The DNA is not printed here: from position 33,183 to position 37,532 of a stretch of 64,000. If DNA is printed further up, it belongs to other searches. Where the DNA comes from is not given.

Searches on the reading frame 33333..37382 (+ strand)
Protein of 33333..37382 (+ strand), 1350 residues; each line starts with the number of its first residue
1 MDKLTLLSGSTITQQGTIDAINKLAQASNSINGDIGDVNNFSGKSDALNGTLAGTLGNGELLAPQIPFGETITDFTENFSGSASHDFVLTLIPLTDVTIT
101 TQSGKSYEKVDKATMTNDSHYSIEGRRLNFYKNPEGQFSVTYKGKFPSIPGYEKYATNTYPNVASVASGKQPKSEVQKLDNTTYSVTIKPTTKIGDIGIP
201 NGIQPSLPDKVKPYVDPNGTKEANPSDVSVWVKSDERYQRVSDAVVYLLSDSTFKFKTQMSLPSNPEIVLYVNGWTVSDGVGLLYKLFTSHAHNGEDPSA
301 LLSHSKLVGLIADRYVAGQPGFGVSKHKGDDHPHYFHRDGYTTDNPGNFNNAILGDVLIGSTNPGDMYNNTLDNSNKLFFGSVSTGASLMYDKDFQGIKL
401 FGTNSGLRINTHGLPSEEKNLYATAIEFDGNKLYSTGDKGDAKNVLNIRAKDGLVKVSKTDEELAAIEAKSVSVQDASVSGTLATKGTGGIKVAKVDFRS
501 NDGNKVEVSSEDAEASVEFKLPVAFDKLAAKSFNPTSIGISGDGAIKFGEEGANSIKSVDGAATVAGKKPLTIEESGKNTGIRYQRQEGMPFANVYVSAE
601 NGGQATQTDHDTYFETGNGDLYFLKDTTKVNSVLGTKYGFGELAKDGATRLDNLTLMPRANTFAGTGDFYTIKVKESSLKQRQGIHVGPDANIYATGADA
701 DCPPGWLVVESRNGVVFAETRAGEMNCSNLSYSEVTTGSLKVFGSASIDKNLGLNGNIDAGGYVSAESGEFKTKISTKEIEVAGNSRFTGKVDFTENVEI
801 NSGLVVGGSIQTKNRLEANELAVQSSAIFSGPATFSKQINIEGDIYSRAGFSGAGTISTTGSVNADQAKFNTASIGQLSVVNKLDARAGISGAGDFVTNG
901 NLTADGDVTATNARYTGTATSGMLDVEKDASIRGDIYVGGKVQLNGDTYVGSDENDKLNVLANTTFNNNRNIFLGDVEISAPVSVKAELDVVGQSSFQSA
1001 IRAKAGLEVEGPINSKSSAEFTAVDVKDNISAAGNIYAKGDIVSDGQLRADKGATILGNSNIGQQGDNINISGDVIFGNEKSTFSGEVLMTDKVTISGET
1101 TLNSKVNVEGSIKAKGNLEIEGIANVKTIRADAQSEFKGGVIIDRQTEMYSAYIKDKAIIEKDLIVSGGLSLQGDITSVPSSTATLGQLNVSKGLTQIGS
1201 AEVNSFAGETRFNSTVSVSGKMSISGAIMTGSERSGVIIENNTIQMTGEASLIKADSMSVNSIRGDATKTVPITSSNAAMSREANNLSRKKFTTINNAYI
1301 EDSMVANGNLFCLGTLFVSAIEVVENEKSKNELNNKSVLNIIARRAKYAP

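Call 84: search_protein_families(library=pfam, proteins=[window:33333-37382:+], max_evalue=0.001)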
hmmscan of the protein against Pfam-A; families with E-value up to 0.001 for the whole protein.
window:33333-37382:+ (1350 aa): 1 family
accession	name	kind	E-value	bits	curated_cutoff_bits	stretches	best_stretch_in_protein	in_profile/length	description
PF04519.19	Bactofilin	-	1.3e-08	35.4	27.9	1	736-814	9-84/98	Polymer-forming cytoskeletal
